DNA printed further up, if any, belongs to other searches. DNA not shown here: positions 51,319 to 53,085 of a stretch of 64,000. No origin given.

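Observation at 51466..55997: Neighbourhood of RNA-degradation genes including an RNase H plus REX4 exonuclease fusion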

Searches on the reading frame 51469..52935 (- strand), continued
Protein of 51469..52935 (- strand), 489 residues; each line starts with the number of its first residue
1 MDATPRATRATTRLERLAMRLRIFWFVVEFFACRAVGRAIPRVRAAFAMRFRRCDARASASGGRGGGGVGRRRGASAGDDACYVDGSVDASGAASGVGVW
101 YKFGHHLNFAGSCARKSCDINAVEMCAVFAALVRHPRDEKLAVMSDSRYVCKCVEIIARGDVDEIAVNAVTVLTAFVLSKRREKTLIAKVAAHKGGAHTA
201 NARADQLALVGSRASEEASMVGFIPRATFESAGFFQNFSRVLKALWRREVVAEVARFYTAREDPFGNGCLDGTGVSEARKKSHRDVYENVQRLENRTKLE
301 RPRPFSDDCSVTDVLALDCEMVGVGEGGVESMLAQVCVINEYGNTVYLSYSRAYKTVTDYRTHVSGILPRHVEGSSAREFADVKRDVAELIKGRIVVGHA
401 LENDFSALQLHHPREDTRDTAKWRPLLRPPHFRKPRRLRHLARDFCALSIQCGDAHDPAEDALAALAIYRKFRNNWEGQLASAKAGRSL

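Call 16: find_encoding_contigs(protein=P0001, flank=10000, max_places=3)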
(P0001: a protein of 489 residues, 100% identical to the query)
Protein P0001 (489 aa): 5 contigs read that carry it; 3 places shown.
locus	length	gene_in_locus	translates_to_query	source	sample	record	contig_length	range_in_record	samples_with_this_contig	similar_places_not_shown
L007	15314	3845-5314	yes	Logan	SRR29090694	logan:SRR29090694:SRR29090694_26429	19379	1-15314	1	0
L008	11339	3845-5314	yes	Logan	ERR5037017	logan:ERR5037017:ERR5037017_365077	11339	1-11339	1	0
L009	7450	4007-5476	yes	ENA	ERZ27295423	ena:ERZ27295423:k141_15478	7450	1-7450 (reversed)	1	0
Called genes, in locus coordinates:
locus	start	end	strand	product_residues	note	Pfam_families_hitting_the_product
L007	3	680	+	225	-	?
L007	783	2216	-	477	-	PF08652:RAI1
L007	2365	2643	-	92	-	-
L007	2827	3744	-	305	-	PF01138:RNase_PH, PF03725:RNase_PH_C (faint)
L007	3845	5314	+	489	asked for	PF00075:RNase_H, PF00929:RNase_T (weak)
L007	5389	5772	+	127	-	-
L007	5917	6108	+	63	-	-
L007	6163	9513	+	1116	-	PF25539:Bestrophin_2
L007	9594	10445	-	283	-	PF00175:NAD_binding_1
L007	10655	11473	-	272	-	PF08547:CIA30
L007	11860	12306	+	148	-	PF01192:RNA_pol_Rpb6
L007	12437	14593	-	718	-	PF04437:RINT1_TIP1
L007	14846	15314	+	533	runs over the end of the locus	PF05697:Trigger_N, PF05698:Trigger_C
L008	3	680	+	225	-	?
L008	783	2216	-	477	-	PF08652:RAI1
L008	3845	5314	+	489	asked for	PF00075:RNase_H, PF00929:RNase_T (weak)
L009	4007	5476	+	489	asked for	PF00075:RNase_H, PF00929:RNase_T (weak)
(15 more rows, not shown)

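Call 17: search_solved_structures(query=window:51469-52935:-, max_evalue=0.01, show_alignments=3)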
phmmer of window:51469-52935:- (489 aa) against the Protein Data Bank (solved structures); distinct sequences matched with E-value up to 0.01: 9.
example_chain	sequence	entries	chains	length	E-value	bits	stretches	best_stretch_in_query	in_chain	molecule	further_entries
7yw5_A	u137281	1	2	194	8.5e-27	97.2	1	314-481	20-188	Interferon-stimulated 20 kDa exonuclease-like 2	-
1wlj_A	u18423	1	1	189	2.2e-22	82.6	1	313-470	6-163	interferon stimulated gene 20kDa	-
5z9x_A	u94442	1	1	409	1.9e-12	49.9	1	311-468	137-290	Small RNA degrading nuclease 1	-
4q8h_A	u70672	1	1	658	5e-09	38.6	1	354-474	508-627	PAB-dependent poly(A)-specific ribonuclease subunit PAN2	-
6r9i_A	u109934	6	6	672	5.4e-09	38.5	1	354-474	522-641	PAN2-PAN3 deadenylation complex catalytic subunit PAN2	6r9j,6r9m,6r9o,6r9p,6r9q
4xr7_G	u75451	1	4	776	6.6e-09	38.2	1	354-474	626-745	PAB-dependent poly(A)-specific ribonuclease subunit PAN2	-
6r5k_A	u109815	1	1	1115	1e-08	37.6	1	354-474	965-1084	PAN2-PAN3 deadenylation complex catalytic subunit PAN2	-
9qtu_C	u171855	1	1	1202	1.2e-07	34.1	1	350-473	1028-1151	PAN2-PAN3 deadenylation complex catalytic subunit PAN2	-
4czw_A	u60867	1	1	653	2.5e-06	29.7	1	349-473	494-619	PAB-DEPENDENT POLY(A)-SPECIFIC RIBONUCLEASE SUBUNIT PAN2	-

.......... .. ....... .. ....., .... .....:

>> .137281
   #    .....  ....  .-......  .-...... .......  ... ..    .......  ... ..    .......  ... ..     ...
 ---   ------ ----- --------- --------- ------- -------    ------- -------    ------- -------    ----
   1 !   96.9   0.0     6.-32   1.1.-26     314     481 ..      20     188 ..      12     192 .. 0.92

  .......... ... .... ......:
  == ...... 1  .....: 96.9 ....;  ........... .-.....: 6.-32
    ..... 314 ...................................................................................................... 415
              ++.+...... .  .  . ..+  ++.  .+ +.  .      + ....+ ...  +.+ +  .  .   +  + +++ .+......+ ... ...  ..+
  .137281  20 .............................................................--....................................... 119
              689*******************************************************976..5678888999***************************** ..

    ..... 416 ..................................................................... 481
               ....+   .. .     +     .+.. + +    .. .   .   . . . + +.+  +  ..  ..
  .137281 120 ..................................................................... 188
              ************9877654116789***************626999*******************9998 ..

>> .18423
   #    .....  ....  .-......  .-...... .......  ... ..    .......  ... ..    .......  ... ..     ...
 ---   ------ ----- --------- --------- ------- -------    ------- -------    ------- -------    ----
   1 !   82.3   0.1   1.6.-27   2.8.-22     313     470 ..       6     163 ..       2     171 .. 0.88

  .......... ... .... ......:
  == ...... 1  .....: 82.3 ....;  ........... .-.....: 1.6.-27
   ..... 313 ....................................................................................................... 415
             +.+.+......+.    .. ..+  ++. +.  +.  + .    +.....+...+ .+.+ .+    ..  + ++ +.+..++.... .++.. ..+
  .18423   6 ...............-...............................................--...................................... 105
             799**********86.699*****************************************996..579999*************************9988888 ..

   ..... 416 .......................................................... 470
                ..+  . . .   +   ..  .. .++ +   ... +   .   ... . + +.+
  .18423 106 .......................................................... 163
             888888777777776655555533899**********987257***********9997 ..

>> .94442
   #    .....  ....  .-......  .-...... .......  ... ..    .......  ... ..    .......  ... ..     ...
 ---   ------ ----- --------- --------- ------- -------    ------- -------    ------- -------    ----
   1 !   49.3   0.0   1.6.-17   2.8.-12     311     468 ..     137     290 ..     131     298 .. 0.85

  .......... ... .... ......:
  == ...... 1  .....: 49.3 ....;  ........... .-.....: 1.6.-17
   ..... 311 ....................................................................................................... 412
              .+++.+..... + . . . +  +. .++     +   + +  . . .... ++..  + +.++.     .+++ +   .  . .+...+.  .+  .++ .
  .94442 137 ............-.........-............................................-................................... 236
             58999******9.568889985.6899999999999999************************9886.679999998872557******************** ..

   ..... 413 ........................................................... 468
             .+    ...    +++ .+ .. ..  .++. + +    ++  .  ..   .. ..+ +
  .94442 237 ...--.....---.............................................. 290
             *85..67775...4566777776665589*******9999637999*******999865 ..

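Call 32: find_encoding_contigs(protein=P0029, flank=10000, max_places=2)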
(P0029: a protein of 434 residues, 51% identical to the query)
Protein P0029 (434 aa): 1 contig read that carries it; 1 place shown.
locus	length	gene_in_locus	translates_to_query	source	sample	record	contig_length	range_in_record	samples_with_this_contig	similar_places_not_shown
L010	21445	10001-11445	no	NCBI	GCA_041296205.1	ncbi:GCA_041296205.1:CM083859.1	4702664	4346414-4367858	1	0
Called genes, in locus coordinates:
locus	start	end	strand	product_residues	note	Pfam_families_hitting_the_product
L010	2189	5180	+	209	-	-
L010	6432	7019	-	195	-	-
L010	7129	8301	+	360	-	-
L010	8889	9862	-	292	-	PF08123:DOT1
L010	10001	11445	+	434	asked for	PF00075:RNase_H, PF00929:RNase_T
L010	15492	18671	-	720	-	PF13516:LRR_6 (faint), PF27087:LRR_TMOD-LMOD (faint)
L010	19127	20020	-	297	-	-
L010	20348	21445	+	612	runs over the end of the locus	PF00732:GMC_oxred_N, PF01266:DAO (faint), PF05199:GMC_oxred_C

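Call 33: find_encoding_contigs(protein=P0036, flank=10000, max_places=2)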
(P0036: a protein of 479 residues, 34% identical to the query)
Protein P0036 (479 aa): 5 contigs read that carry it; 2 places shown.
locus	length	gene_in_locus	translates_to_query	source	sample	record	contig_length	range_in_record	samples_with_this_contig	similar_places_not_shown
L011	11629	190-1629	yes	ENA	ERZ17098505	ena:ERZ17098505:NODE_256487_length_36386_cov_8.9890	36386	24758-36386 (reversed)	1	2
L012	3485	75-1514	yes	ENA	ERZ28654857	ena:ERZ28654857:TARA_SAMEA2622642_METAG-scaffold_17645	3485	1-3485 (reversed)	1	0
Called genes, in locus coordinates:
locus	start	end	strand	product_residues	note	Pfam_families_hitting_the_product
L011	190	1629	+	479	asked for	PF00075:RNase_H, PF00929:RNase_T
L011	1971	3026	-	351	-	PF09778:Guanylate_cyc_2, PF13529:Peptidase_C39_2 (faint), PF09778:Guanylate_cyc_2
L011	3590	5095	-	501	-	PF01762:Galactosyl_T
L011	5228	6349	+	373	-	PF23564:EF-hand_FSTL1 (faint), PF13499:EF-hand_7, PF13202:EF-hand_5 (faint), PF13405:EF-hand_6 (faint), PF13833:EF-hand_8 (faint), PF00036:EF-hand_1 (weak), PF13499:EF-hand_7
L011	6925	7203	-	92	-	-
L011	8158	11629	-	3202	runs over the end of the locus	PF08709:Ins145_P3_rec, PF02815:MIR (weak), PF01365:RYDR_ITPR (faint), PF08454:RIH_assoc, PF00520:Ion_trans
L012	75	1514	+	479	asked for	PF00075:RNase_H, PF00929:RNase_T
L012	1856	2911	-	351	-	PF09778:Guanylate_cyc_2, PF13529:Peptidase_C39_2 (faint), PF09778:Guanylate_cyc_2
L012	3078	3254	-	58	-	-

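Call 34: predict_structure(alignment_id=A1)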
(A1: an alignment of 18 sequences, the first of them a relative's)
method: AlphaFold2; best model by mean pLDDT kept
length: 489 residues; sequences in the alignment: 18
mean_pLDDT: 78.3   pTM: 0.54
mean pLDDT of the five models: 78.3, 77.3, 75.6, 75.2, 75.1
residues with pLDDT >= 90: 191; 70-90: 167; 50-70: 62; < 50: 69
segments of 3 or more residues with pLDDT < 50: 1-3, 62-78, 217-223, 227-230, 268-296, 429-433
pLDDT, mean of each block of 10 residues (from residue 1): 52 82 94 91 93 87 37 41 87 80 73 69 89 86 92 94 86 92 91 61 83 60 49 76 83 73 53 39 44 56 90 97 88 96 96 92 83 91 98 96 94 93 59 67 85 80 94 81 65
secondary structure, 60 per line:
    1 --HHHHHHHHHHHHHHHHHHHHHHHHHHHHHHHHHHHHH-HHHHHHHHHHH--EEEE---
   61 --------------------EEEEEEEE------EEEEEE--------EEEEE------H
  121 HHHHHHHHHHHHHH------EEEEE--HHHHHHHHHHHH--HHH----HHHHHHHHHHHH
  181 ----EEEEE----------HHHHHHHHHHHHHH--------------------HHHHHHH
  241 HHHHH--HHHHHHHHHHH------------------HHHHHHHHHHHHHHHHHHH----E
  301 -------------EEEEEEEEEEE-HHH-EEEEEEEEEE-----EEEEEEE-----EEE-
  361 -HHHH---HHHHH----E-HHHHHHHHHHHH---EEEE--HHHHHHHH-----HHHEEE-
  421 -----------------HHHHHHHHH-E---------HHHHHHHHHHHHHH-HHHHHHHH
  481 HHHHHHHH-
elements in order: H3-39 H41-51 E54-57 E81-88 E95-100 E109-113 H120-134 E141-145 H148-159 H169-180 E185-189 H200-213 H234-245 H248-258 H277-295 E314-324 E330-339 E345-351 E357-359 H362-365 H369-373 H380-391 E395-398 H401-408 E417-419 H438-446 H458-471 H473-488

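Call 37: fold_search(model_id=the predicted structure, library=pdb)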
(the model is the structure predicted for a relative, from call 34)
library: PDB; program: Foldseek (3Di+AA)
matches with E <= 10: 514; with E <= 0.001: 170
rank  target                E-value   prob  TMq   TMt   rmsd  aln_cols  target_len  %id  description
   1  7yw5_B                4.3e-12  1.00  0.31  0.90   1.7       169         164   37  Crystal Structure of the ITS1 processing by human ribonuclease ISG20L2 with mutation D327A (released 2024-01-17)
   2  7yw5_A                2.2e-11  1.00  0.31  0.92   1.6       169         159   36  Crystal Structure of the ITS1 processing by human ribonuclease ISG20L2 with mutation D327A (released 2024-01-17)
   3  1wlj                  2.8e-10  1.00  0.30  0.85   4.3       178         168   35  human ISG20 (released 2004-12-21)
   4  4czw                  7.2e-10  1.00  0.31  0.25   7.9       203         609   23  Structure of the Neurospora crassa Pan2 catalytic unit (protease and nuclease domain) (released 2014-06-04)
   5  6r9p_A                3.4e-09  1.00  0.31  0.25  18.8       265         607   23  Structure of Saccharomyces cerevisiae apo Pan2 pseudoubiquitin hydrolase-RNA exonuclease (UCH-Exo) module in complex w (released 2019-05-22)
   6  6r9j_A                3.9e-09  1.00  0.30  0.25  21.1       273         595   22  Structure of Saccharomyces cerevisiae apo Pan2 pseudoubiquitin hydrolase-RNA exonuclease (UCH-Exo) module in complex w (released 2019-05-22)
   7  6r9m_A                4.2e-09  1.00  0.30  0.25  21.3       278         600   22  Structure of Saccharomyces cerevisiae apo Pan2 pseudoubiquitin hydrolase-RNA exonuclease (UCH-Exo) module in complex w (released 2019-05-22)
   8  6r9q_A                4.4e-09  1.00  0.30  0.24  20.1       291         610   23  Structure of Saccharomyces cerevisiae apo Pan2 pseudoubiquitin hydrolase-RNA exonuclease (UCH-Exo) module in complex w (released 2019-05-22)
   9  6r9i                  5.1e-09  1.00  0.29  0.24  21.2       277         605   22  Structure of Saccharomyces cerevisiae apo Pan2 pseudoubiquitin hydrolase-RNA exonuclease (UCH-Exo) module (released 2019-05-22)
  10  4q8h                  5.7e-09  1.00  0.30  0.24  20.8       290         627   22  Structure of the Saccharomyces cerevisiae PAN2 pseudoubiquitin-hydrolase-RNase module (released 2014-06-04)
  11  6r9o_A                6.0e-09  1.00  0.31  0.25  10.2       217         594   26  Structure of Saccharomyces cerevisiae apo Pan2 pseudoubiquitin hydrolase-RNA exonuclease (UCH-Exo) module in complex w (released 2019-05-22)
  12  4xr7_A                2.3e-08  1.00  0.30  0.21   8.3       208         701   27  Structure of the Saccharomyces cerevisiae PAN2-PAN3 core complex (released 2015-01-28)
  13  5z9x_A                6.8e-08  1.00  0.28  0.46  15.1       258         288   24  Arabidopsis SMALL RNA DEGRADING NUCLEASE 1 in complex with an RNA substrate (released 2018-06-27)
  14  4xr7_J                8.3e-08  1.00  0.28  0.20  19.8       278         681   22  Structure of the Saccharomyces cerevisiae PAN2-PAN3 core complex (released 2015-01-28)
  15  4xr7_D                1.1e-06  1.00  0.27  0.20  18.8       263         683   22  Structure of the Saccharomyces cerevisiae PAN2-PAN3 core complex (released 2015-01-28)
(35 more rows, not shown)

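Call 38: list_cluster_members(proteins=[P0023, P0006, P0018, P0025, P0010, P0002, P0137, P0139])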
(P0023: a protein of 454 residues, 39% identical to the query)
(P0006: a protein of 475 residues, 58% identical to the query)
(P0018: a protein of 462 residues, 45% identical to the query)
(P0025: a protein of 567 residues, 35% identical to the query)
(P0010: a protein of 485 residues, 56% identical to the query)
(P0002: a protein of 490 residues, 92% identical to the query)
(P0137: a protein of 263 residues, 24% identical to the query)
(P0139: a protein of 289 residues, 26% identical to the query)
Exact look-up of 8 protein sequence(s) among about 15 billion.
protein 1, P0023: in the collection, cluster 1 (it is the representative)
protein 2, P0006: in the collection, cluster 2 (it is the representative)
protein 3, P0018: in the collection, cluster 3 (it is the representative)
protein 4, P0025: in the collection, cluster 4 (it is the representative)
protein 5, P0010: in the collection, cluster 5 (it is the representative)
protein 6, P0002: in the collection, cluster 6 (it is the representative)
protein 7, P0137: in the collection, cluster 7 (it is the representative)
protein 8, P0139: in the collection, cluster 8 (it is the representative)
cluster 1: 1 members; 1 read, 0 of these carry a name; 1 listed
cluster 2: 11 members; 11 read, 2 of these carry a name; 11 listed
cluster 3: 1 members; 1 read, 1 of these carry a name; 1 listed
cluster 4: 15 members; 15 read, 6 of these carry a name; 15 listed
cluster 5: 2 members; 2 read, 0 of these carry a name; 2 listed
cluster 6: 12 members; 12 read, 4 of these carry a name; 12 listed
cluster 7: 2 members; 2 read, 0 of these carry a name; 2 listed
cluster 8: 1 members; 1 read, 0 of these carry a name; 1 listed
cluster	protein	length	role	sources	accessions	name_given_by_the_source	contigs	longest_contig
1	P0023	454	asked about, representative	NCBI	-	-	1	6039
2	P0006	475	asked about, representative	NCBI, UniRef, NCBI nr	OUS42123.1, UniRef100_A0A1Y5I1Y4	exonuclease-like protein [Ostreococcus tauri] | RNA exonuclease 4 n=1 Tax=Ostreococcus tauri TaxID=70448 RepID=A0A1Y5I1Y4_OSTTA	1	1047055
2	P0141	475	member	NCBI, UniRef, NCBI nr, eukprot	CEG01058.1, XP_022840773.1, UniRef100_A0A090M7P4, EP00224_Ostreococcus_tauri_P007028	RNA exonuclease [Ostreococcus tauri] | RNA exonuclease 4 n=1 Tax=Ostreococcus tauri TaxID=70448 RepID=A0A090M7P4_OSTTA | XP_022840773.1 RNA exonuclease [Ostreococcus tauri]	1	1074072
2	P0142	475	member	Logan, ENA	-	-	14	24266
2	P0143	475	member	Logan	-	-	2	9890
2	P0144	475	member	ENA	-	-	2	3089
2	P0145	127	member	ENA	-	-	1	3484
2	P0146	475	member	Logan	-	-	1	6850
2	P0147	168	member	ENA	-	-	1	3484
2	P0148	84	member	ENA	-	-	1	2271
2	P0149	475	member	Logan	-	-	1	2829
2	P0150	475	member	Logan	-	-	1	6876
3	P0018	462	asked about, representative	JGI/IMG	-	RNA exonuclease 4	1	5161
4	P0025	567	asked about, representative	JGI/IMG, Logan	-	RNA exonuclease 4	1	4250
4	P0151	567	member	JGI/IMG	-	RNA exonuclease 4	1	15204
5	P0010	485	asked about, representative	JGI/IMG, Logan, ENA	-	-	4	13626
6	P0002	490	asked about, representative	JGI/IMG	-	-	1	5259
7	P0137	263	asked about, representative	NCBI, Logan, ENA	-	-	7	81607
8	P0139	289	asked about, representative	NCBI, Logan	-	-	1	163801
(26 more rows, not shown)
